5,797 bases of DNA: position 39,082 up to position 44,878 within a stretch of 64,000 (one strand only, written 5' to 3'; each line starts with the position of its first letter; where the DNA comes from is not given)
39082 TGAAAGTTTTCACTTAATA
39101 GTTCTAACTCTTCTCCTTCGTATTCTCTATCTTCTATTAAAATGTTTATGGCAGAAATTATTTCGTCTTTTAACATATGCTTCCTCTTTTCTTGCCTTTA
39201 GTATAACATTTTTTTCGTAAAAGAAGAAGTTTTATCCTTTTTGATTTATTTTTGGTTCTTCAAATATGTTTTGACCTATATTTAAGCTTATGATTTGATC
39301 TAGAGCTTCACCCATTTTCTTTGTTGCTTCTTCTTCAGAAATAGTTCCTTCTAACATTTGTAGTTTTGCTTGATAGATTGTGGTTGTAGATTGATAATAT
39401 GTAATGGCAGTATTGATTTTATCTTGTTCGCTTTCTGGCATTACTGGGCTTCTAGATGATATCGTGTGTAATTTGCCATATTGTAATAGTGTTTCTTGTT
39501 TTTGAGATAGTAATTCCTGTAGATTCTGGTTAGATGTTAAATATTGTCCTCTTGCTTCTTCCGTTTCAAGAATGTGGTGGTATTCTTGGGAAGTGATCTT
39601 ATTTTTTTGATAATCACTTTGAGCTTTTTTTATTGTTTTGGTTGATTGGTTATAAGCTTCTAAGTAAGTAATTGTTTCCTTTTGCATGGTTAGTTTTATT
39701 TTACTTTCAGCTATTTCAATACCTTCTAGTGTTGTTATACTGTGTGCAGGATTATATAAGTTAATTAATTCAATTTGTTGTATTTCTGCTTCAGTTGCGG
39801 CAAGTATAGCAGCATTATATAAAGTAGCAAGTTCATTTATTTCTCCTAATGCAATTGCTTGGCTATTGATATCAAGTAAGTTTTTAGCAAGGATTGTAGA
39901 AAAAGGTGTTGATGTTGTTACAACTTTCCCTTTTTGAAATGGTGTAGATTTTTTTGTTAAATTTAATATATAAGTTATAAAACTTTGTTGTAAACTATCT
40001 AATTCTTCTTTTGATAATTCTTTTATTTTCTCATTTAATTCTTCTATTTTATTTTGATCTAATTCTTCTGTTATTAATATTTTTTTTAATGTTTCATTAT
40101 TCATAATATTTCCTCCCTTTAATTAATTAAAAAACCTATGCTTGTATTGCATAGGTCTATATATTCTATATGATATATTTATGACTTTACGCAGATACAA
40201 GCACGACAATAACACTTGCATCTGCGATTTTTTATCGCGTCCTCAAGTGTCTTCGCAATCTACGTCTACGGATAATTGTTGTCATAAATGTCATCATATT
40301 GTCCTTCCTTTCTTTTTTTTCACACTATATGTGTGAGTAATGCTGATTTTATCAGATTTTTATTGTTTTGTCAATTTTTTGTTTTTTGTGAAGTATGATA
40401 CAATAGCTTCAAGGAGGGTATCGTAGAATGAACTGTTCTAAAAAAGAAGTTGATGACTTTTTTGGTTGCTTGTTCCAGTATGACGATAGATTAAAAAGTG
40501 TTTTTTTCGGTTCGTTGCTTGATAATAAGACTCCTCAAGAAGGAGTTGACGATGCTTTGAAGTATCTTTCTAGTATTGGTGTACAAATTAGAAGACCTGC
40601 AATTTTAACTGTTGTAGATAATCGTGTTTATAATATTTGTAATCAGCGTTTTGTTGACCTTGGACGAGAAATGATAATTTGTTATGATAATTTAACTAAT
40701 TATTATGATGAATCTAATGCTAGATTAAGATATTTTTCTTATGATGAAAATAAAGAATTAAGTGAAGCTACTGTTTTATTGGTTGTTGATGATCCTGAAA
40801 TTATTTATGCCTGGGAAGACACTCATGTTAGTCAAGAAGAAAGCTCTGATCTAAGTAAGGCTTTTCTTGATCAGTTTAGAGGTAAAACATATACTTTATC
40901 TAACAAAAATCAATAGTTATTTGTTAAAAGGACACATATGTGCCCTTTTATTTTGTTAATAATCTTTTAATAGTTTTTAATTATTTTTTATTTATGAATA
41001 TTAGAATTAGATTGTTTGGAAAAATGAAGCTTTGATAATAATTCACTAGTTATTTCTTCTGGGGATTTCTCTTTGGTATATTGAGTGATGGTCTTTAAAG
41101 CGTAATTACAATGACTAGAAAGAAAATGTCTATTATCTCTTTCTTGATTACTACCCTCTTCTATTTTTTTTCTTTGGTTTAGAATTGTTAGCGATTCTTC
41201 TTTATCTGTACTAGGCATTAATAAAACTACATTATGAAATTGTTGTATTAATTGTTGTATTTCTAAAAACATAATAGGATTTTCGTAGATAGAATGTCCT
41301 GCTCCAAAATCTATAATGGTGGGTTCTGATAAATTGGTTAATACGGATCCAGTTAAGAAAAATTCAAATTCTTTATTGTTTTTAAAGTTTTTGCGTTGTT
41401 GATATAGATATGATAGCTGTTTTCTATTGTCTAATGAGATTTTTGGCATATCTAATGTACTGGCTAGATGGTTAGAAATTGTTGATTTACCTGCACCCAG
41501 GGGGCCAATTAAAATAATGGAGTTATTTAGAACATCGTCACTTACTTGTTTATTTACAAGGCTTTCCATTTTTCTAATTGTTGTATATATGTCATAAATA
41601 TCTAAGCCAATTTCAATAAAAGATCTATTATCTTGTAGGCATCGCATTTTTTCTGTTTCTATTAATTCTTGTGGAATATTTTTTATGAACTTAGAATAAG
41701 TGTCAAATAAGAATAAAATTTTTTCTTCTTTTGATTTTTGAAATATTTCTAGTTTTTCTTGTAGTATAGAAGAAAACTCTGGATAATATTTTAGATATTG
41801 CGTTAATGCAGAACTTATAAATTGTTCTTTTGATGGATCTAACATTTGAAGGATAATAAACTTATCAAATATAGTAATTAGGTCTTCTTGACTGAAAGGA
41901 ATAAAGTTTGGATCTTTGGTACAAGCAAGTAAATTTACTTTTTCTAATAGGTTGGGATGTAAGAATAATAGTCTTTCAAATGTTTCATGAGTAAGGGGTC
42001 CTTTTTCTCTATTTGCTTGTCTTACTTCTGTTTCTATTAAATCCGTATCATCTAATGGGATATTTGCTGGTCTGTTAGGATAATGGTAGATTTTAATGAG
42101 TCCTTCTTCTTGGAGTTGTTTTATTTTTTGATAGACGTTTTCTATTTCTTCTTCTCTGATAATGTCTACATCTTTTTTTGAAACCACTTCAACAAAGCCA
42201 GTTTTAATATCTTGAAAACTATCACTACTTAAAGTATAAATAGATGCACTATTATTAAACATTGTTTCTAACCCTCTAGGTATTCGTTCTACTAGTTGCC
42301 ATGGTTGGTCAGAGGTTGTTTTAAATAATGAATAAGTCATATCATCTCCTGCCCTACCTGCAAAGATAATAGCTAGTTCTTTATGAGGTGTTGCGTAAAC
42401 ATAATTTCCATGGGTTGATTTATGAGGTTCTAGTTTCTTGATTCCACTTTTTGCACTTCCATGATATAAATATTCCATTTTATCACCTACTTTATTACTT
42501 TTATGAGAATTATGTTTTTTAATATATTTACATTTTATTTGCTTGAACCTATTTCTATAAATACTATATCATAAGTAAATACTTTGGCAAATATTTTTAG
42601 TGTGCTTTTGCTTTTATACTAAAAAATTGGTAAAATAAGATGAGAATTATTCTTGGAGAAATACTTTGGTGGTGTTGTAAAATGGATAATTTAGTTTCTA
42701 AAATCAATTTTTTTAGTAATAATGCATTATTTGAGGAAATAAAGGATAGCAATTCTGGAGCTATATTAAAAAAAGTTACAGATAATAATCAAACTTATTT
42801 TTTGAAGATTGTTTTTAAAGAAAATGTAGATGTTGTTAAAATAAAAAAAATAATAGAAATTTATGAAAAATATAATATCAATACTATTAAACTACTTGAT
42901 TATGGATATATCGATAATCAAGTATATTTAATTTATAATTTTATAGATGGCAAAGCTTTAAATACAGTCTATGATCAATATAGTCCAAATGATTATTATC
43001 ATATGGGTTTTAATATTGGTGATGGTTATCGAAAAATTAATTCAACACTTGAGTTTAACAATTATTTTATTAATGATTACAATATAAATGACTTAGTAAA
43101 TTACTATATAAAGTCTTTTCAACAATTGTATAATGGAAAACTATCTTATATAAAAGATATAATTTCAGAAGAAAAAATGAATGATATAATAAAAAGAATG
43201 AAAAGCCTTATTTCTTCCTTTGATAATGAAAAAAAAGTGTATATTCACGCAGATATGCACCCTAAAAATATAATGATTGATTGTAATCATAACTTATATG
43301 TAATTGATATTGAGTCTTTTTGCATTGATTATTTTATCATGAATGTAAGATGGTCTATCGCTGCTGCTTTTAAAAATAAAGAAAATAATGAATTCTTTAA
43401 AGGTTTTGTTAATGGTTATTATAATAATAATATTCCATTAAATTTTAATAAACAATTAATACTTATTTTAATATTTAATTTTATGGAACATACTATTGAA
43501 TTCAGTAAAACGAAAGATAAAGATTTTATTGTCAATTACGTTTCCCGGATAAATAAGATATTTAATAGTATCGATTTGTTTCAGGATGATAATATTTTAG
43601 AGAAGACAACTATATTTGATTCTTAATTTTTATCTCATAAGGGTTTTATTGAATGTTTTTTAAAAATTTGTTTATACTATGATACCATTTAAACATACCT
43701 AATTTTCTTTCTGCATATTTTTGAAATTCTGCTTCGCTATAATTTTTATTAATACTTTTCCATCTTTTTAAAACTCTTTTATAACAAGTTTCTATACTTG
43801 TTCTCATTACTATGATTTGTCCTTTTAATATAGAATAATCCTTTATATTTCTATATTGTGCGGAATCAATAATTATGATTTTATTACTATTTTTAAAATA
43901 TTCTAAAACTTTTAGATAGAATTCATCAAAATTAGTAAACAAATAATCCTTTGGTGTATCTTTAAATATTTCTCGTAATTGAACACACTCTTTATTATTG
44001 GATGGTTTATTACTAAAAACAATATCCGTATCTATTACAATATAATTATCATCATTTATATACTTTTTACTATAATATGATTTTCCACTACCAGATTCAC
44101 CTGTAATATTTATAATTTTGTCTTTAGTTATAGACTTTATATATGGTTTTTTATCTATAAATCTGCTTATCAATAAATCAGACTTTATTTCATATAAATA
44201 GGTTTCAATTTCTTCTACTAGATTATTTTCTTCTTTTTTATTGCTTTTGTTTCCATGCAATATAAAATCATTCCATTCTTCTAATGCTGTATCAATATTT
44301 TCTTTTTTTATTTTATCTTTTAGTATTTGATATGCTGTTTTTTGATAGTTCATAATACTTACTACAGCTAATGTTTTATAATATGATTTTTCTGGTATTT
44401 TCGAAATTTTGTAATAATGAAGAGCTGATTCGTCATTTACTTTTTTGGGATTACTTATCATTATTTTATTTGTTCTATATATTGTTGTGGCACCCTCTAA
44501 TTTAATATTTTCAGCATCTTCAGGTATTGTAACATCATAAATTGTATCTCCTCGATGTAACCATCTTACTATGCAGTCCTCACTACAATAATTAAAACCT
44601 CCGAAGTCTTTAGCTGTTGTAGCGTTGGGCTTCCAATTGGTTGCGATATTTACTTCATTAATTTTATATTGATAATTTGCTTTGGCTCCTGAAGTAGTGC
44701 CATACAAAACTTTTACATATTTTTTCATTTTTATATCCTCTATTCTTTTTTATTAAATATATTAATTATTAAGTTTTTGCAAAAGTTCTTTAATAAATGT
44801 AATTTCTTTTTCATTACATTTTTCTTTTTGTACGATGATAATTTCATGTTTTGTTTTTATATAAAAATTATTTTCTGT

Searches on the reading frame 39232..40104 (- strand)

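Call 14: search_protein_families(library=pfam, proteins=[window:39232-40104:-], max_evalue=0.01)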
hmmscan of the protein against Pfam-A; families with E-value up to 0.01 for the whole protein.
window:39232-40104:- (290 aa): 1 family
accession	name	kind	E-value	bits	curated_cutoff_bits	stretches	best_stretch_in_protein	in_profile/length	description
PF16673.10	TRAF_BIRC3_bd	-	0.0057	16.8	30.5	1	13-31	41-59/64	TNF receptor-associated factor BIRC3 binding domain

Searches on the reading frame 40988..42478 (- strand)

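Call 6: search_protein_families(library=pfam, proteins=[window:40988-42478:-], max_evalue=0.01)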
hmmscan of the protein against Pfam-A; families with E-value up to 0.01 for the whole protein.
window:40988-42478:- (496 aa): 6 families
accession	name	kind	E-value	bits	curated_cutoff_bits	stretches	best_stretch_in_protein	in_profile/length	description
PF01202.28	SKI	-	3.1e-06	27.8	22.1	1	328-484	2-158/159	Shikimate kinase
PF13671.12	AAA_33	-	0.00049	20.9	27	1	321-392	2-78/143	AAA domain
PF03193.22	RsgA_GTPase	-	0.001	19.3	30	1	305-344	93-132/174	RsgA GTPase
PF13238.12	AAA_18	-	0.0038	18.1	29.4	0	321-351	1-33/128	AAA domain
PF13173.12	AAA_14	-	0.008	16.6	27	0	319-375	3-50/129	AAA domain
PF02367.23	TsaE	-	0.0085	16.5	26.6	0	311-344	18-47/128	Threonylcarbamoyl adenosine biosynthesis protein TsaE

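Call 66: search_protein_families(library=padloc, proteins=[window:40988-42478:-], max_evalue=0.01)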
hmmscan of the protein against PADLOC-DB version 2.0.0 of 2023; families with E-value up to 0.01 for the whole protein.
window:40988-42478:- (496 aa): 5 families
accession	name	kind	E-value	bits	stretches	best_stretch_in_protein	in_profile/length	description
PDLC02196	IetA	-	0.00072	17.1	1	295-345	102-149/374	-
PDLC04140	mad8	-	0.0025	15.4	0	309-362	17-67/314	mads_8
PDLC04790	PDC-S01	-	0.0038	14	1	302-365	14-74/422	-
PDLC02911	VakA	-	0.0072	14.9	1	318-382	2-63/163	-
PDLC04232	IetA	-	0.0072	13.8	0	314-347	105-145/330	-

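Call 67: search_protein_families(library=phrogs, proteins=[window:40988-42478:-], max_evalue=0.01)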
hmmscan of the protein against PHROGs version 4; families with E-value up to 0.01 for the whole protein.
window:40988-42478:- (496 aa): 6 families
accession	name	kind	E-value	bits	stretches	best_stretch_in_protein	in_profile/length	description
phrog_5846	-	DNA, RNA and nucleotide metabolism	0.00019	21.9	1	306-351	26-71/380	clamp loader of DNA polymerase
phrog_9172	-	unknown function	0.0016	18.4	1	266-350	53-139/509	-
phrog_293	-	moron, auxiliary metabolic gene and host takeover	0.0019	17.2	1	306-369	436-506/1058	ABC transporter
phrog_3757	-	unknown function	0.0037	17.7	1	299-350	110-158/367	-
phrog_14685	-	unknown function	0.0071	17.3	0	318-347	2-31/88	-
phrog_139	-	other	0.0095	16.4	0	312-349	77-114/342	deoxynucleoside monophosphate kinase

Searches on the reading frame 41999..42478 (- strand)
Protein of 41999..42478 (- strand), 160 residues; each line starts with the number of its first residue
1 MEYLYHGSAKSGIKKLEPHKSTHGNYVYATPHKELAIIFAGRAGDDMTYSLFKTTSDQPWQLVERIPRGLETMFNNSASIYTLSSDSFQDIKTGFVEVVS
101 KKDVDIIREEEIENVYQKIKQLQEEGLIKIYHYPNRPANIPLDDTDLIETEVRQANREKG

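Call 55: search_protein_families(library=pfam, proteins=[window:41999-42478:-], max_evalue=10)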
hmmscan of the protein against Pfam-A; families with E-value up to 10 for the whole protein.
window:41999-42478:- (160 aa): 1 family
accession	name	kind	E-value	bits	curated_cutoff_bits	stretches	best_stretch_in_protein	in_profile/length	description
PF21820.2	DUF6886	-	0.00067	19.7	27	1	52-121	64-131/164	Family of unknown function (DUF6886)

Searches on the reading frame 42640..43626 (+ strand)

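Call 6: search_protein_families(library=pfam, proteins=[window:42640-43626:+], max_evalue=0.01)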
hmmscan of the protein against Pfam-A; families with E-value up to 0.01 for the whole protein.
window:42640-43626:+ (328 aa): 1 family
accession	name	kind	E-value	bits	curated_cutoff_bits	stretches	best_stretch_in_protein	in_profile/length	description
PF01636.29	APH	-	1.3e-08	35.4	23.2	1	45-260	15-229/239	Phosphotransferase enzyme family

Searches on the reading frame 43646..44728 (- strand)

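Call 6: search_protein_families(library=pfam, proteins=[window:43646-44728:-], max_evalue=0.01)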
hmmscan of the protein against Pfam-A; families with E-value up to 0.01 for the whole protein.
window:43646-44728:- (360 aa): 5 families
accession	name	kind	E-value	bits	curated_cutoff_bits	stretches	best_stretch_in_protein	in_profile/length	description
PF13238.12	AAA_18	-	1e-05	26.4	29.4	1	206-334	1-125/128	AAA domain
PF13401.12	AAA_22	-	1.1e-05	26.2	27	1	203-292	5-95/130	AAA domain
PF13671.12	AAA_33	-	0.0011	19.7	27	0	208-246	4-42/143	AAA domain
PF01121.26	CoaE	-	0.0069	16.5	27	0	205-257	2-54/180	Dephospho-CoA kinase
PF01443.25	Viral_helicase1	-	0.009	16.3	21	0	208-334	3-143/228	Viral superfamily 1 RNA helicase core domain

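Call 66: search_protein_families(library=padloc, proteins=[window:43646-44728:-], max_evalue=0.01)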
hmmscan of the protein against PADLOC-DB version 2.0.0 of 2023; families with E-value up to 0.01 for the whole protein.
window:43646-44728:- (360 aa): 0 families

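Call 67: search_protein_families(library=phrogs, proteins=[window:43646-44728:-], max_evalue=0.01)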
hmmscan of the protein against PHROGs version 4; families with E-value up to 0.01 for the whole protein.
window:43646-44728:- (360 aa): 0 families

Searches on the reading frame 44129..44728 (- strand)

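Call 55: search_protein_families(library=pfam, proteins=[window:44129-44728:-], max_evalue=10)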
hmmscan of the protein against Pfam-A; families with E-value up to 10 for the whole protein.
window:44129-44728:- (200 aa): 1 family
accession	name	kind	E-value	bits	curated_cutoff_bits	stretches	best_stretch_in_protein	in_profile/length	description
PF08844.15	DUF1815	-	0.11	13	25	1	50-89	53-92/101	Domain of unknown function (DUF1815)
